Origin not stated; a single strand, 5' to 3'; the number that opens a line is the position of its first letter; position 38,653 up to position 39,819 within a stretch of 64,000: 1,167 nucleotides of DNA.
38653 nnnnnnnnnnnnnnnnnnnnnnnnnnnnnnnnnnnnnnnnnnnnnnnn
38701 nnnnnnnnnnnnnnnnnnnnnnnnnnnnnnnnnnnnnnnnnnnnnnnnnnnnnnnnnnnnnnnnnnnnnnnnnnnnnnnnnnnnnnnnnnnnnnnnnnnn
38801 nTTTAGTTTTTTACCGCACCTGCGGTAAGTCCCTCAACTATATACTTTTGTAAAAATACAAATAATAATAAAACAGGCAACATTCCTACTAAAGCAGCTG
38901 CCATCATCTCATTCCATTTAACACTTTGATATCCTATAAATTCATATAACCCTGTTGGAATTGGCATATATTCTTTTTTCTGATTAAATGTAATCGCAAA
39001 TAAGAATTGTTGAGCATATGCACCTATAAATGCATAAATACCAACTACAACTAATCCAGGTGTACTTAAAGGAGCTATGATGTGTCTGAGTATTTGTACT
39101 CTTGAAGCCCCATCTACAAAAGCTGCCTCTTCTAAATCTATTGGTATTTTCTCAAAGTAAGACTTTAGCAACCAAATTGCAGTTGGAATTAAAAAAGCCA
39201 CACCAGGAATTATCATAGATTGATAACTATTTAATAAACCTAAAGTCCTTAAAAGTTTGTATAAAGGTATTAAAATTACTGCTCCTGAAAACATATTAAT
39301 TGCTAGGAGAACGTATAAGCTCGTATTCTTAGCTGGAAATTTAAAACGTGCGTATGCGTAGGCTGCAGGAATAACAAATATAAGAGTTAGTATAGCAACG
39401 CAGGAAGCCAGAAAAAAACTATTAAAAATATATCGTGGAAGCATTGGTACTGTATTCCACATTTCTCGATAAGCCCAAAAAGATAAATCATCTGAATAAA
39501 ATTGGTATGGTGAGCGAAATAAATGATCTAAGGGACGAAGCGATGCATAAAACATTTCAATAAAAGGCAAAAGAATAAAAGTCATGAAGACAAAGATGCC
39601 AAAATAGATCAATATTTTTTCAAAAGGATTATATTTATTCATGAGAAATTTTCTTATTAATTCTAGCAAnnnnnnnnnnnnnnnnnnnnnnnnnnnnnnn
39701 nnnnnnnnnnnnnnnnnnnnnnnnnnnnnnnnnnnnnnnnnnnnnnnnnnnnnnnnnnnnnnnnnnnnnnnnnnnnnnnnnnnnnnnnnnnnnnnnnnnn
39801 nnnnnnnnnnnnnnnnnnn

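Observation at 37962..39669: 841-bp tandem duplication of a MalG-type permease gene with mosaic 100%-identity blocks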

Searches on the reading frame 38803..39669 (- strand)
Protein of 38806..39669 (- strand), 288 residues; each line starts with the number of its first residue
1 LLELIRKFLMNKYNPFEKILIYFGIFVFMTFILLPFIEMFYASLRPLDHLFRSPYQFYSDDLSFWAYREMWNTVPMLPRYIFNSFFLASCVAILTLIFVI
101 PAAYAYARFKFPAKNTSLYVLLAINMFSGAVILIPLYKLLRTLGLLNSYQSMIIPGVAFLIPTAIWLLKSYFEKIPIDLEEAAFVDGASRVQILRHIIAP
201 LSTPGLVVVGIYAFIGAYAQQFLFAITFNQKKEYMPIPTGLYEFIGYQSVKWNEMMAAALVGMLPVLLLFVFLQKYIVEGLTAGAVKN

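Call 6: search_protein_families(library=pfam, proteins=[window:38803-39642:-])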
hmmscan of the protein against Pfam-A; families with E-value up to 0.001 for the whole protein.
window:38803-39642:- (279 aa): 1 family
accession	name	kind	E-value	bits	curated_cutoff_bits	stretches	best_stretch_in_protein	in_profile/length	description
PF00528.27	BPD_transp_1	-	8.5e-13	48.9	26.4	1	93-270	4-180/184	Binding-protein-dependent transport system inner membrane component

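Call 9: find_encoding_contigs(protein=window:38803-39642:-, flank=6000, max_places=8)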
Protein window:38803-39642:- (279 aa): no gene with exactly this product is on record in the collection.

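Call 11: find_encoding_contigs(protein=window:38806-39669:-, flank=6000, max_places=8)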
Protein seq(288 aa) (288 aa): no gene with exactly this product is on record in the collection.

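Call 12: find_related_loci(query=window:38803-39642:-, collection=genome_contigs, flank=8000)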
Query window:38803-39642:- (279 aa) in genome_contigs; peptide patterns used: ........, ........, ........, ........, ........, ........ (x = any residue, [..] = any of these).
132 stretches matched a pattern; 96 encode a relative of the query (tblastn E <= 1e-3); the best 80 are kept; 77 distinct loci.
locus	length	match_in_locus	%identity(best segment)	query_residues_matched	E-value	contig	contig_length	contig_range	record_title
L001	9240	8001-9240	100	1-279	0e+0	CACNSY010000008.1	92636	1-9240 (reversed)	MAG: uncultured Alphaproteobacteria bacterium isolate AG-893-M20 genome assembly, contig: AG-893-M20_NODE_8, whole genom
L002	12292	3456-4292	99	1-279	0e+0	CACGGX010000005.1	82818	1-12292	uncultured Alphaproteobacteria bacterium isolate AG-909-O11 genome assembly, contig: AG-909-O11_NODE_5, whole genome sho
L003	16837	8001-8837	99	1-279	0e+0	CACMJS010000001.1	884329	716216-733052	MAG: uncultured Alphaproteobacteria bacterium isolate AG-891-K05 genome assembly, contig: AG-891-K05_NODE_1, whole genom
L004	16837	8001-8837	99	1-279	0e+0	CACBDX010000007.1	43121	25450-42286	uncultured Alphaproteobacteria bacterium isolate AG-899-F03 genome assembly, contig: AG-899-F03_NODE_7, whole genome sho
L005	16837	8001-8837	99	1-279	0e+0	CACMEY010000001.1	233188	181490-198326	MAG: uncultured Alphaproteobacteria bacterium isolate AG-891-E17 genome assembly, contig: AG-891-E17_NODE_1, whole genom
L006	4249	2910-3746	99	1-279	0e+0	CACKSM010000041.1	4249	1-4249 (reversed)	uncultured Alphaproteobacteria bacterium isolate AG-457-E22 genome assembly, contig: AG-457-E22_NODE_41, whole genome sh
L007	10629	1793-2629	99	1-279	0e+0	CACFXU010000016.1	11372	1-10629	uncultured Alphaproteobacteria bacterium isolate AG-414-N23 genome assembly, contig: AG-414-N23_NODE_16, whole genome sh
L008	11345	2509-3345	99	1-279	0e+0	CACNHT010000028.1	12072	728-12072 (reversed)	MAG: uncultured Alphaproteobacteria bacterium isolate AG-920-K10 genome assembly, contig: AG-920-K10_NODE_28, whole geno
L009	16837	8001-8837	99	1-279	0e+0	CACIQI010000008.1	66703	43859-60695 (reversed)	uncultured Alphaproteobacteria bacterium isolate AG-913-M07 genome assembly, contig: AG-913-M07_NODE_8, whole genome sho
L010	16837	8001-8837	99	1-279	0e+0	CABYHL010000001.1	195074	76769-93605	MAG: uncultured Alphaproteobacteria bacterium isolate AG-894-D19 genome assembly, contig: AG-894-D19_NODE_1, whole genom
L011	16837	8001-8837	99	1-279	0e+0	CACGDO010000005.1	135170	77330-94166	uncultured Alphaproteobacteria bacterium isolate AG-422-E02 genome assembly, contig: AG-422-E02_NODE_5, whole genome sho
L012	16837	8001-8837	99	1-279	0e+0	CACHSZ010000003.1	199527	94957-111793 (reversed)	uncultured Alphaproteobacteria bacterium isolate AG-912-F03 genome assembly, contig: AG-912-F03_NODE_3, whole genome sho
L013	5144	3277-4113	99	1-279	0e+0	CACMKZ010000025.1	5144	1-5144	MAG: uncultured Alphaproteobacteria bacterium isolate AG-891-K19 genome assembly, contig: AG-891-K19_NODE_25, whole geno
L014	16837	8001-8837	99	1-279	0e+0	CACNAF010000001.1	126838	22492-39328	MAG: uncultured Alphaproteobacteria bacterium isolate AG-892-J17 genome assembly, contig: AG-892-J17_NODE_1, whole genom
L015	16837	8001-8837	99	1-279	0e+0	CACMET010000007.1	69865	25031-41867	MAG: uncultured Alphaproteobacteria bacterium isolate AG-891-E15 genome assembly, contig: AG-891-E15_NODE_7, whole genom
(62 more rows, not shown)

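Call 21: search_solved_structures(query=window:38803-39642:-, max_evalue=0.00001, show_alignments=3)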
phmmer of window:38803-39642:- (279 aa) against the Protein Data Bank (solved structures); distinct sequences matched with E-value up to 0.00001: 6.
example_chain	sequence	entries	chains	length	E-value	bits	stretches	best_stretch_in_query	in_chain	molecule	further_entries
8ja7_B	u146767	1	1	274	1.6e-34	123.2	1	20-278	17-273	Trehalose transport system permease protein SugB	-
7cad_B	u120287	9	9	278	1.9e-34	122.9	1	19-278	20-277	ABC transporter, permease protein SugB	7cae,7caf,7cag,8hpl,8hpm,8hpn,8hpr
2r6g_G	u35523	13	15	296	1e-28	104.1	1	70-278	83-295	Maltose transport system permease protein malG | Maltose transporter subunit; membrane component of ABC superfamily | Binding-protein-dependent transport system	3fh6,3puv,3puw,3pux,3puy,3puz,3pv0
9bcr_I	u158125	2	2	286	2e-23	86.8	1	66-269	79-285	Maltose/maltodextrin transport system permease protein MalG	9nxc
4tqu_N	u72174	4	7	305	8.9e-16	61.7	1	14-278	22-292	AlgM2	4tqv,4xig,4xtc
8y5f_C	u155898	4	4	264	9.1e-06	28.9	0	82-263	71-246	Spermidine/putrescine transport system permease protein PotC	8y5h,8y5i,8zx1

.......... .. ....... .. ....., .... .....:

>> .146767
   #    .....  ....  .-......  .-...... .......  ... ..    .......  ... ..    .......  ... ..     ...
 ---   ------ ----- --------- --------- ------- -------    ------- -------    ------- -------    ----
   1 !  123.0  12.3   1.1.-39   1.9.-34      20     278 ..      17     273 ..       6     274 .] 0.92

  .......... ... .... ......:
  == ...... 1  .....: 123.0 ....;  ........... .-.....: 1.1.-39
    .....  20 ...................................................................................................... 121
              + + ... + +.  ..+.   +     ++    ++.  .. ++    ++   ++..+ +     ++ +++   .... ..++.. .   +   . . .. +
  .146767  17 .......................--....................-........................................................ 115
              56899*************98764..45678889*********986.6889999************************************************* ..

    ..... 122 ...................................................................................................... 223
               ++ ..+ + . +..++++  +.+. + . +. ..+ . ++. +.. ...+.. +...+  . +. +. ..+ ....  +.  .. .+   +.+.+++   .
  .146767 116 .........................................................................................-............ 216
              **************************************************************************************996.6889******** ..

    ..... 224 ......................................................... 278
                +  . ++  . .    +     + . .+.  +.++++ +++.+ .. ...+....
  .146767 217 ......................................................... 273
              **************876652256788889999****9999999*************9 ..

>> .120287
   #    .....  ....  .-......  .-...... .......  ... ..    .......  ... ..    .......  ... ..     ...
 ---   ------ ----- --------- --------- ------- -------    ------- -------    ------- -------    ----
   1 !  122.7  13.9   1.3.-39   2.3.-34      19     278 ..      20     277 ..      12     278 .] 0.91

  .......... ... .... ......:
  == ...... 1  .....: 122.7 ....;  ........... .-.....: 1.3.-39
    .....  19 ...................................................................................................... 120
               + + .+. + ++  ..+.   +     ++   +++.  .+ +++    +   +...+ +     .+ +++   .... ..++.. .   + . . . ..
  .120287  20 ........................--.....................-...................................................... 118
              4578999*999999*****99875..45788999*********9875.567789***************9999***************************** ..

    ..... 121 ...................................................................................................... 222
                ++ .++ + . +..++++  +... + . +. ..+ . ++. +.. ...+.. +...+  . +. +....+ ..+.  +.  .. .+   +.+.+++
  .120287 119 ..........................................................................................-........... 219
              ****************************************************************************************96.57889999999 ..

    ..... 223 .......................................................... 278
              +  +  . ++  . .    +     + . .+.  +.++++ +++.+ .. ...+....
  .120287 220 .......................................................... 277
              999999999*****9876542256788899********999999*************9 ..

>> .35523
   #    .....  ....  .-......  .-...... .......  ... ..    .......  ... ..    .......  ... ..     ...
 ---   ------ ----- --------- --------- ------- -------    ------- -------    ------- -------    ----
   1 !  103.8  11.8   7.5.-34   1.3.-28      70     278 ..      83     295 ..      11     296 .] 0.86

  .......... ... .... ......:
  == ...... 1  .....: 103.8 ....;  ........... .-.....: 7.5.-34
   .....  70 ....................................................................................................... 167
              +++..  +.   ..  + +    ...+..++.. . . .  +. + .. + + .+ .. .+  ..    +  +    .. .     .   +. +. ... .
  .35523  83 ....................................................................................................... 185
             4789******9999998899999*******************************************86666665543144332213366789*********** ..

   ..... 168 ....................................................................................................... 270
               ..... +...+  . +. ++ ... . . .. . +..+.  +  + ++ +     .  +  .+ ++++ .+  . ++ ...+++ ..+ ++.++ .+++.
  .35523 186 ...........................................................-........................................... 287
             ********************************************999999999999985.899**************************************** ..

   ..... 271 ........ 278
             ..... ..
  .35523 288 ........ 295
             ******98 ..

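Call 22: search_protein_families(library=ncbifam, proteins=[window:38803-39642:-], max_evalue=0.00001)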
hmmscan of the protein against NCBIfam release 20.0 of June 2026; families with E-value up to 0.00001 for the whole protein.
window:38803-39642:- (279 aa): 8 families
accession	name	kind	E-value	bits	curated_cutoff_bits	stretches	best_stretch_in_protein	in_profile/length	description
NF008231.0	PRK10998.1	equivalog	1.2e-35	123.5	261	1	64-279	75-296/296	maltose ABC transporter permease MalG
NF040932.1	ABC_arch_GlcU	equivalog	1.4e-29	103.6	340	1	10-274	3-266/272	glucose ABC transporter permease GlcU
NF008210.0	PRK10973.1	equivalog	6.5e-24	85.1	297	1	41-273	41-277/281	sn-glycerol-3-phosphate ABC transporter permease UgpE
TIGR01581.1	Mo_ABC_porter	hypoth_equivalog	1.3e-10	41.2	210.3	1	75-260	26-224/225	ABC transporter permease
NF007047.0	PRK09500.1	equivalog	2.9e-09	36.9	326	1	17-236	12-222/257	spermidine/putrescine ABC transporter permease PotC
TIGR02141.1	modB_ABC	equivalog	6.3e-08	32.5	182.6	1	75-261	3-198/208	molybdate ABC transporter permease subunit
NF006939.0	PRK09421.1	equivalog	1.1e-06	28.3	262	0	138-254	91-205/230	molybdate ABC transporter permease subunit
NF007044.0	PRK09497.1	equivalog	6.2e-06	25.9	348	1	133-208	143-218/285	spermidine/putrescine ABC transporter permease PotB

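Call 38: find_homologous_proteins(query=window:38803-39642:-, max_evalue=1e-20)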
Query window:38803-39642:- (279 aa): 5612 proteins with E <= 1e-20 among 8000 candidates; the best 120 are listed.
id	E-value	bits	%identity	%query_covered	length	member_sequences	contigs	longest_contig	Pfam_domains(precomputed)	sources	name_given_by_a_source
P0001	2.0e-175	600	100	100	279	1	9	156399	PF00528.28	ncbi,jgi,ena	jgi:multiple sugar transport system permease protein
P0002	3.0e-175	600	99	100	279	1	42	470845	PF00528.28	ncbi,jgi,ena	-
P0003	3.0e-175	600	99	100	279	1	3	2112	PF00528.28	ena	-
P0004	3.9e-175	599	99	100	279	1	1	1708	PF00528.28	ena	-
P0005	3.9e-175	599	99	100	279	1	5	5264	PF00528.28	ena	-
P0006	3.9e-175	599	99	100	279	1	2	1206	PF00528.28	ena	-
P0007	4.4e-175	599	99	100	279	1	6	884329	PF00528.28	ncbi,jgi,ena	-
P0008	4.8e-175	599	99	100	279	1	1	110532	PF00528.28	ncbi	-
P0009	5.7e-175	599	99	100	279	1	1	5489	PF00528.28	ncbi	-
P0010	5.7e-175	599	99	100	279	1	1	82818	PF00528.28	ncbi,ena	-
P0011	7.1e-175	598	99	100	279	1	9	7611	PF00528.28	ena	-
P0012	7.3e-175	598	99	100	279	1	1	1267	PF00528.28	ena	-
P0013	8.1e-175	598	99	100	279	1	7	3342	PF00528.28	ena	-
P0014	9.2e-175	598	99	100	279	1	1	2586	PF00528.28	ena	-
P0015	1.1e-174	598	99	100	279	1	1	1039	PF00528.28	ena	-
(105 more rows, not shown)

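Call 39: find_encoding_contigs(protein=P0001, flank=4000, max_places=6)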
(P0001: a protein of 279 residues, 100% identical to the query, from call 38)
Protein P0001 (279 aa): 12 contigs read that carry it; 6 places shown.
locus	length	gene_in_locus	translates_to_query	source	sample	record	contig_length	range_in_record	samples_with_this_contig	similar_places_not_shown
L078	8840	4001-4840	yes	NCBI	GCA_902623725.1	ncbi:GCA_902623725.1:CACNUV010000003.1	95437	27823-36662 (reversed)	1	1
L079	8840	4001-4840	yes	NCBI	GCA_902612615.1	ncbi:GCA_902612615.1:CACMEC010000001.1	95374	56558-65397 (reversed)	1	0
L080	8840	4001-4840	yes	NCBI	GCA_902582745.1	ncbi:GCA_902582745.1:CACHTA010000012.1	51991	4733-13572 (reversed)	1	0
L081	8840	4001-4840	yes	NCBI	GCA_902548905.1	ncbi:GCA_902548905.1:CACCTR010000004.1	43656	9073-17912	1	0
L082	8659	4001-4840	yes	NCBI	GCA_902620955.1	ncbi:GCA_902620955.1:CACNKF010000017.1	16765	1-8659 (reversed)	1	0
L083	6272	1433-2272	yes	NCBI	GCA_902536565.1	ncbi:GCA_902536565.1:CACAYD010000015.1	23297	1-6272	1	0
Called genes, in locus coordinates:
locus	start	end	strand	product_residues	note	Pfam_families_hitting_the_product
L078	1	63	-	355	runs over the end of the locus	PF10509:GalKase_gal_bdg, PF00288:GHMP_kinases_N, PF08544:GHMP_kinases_C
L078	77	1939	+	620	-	PF00728:Glyco_hydro_20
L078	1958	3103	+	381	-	PF01408:GFO_IDH_MocA, PF22725:GFO_IDH_MocA_C3, PF02894:GFO_IDH_MocA_C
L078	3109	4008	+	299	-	PF00528:BPD_transp_1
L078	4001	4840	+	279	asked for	PF00528:BPD_transp_1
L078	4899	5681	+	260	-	PF00528:BPD_transp_1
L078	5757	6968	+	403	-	PF01547:SBP_bac_1, PF13416:SBP_bac_8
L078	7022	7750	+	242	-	PF10740:DUF2529 (faint), PF13580:SIS_2, PF01380:SIS (faint)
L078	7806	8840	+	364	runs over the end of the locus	PF01979:Amidohydro_1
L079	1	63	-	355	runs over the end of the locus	PF10509:GalKase_gal_bdg, PF00288:GHMP_kinases_N, PF08544:GHMP_kinases_C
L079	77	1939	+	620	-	PF00728:Glyco_hydro_20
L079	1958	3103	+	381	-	PF01408:GFO_IDH_MocA, PF22725:GFO_IDH_MocA_C3, PF02894:GFO_IDH_MocA_C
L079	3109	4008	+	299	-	PF00528:BPD_transp_1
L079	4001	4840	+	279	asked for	PF00528:BPD_transp_1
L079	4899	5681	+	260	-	PF00528:BPD_transp_1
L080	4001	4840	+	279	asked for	PF00528:BPD_transp_1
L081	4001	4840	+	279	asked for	PF00528:BPD_transp_1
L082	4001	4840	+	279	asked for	PF00528:BPD_transp_1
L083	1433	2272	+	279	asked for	PF00528:BPD_transp_1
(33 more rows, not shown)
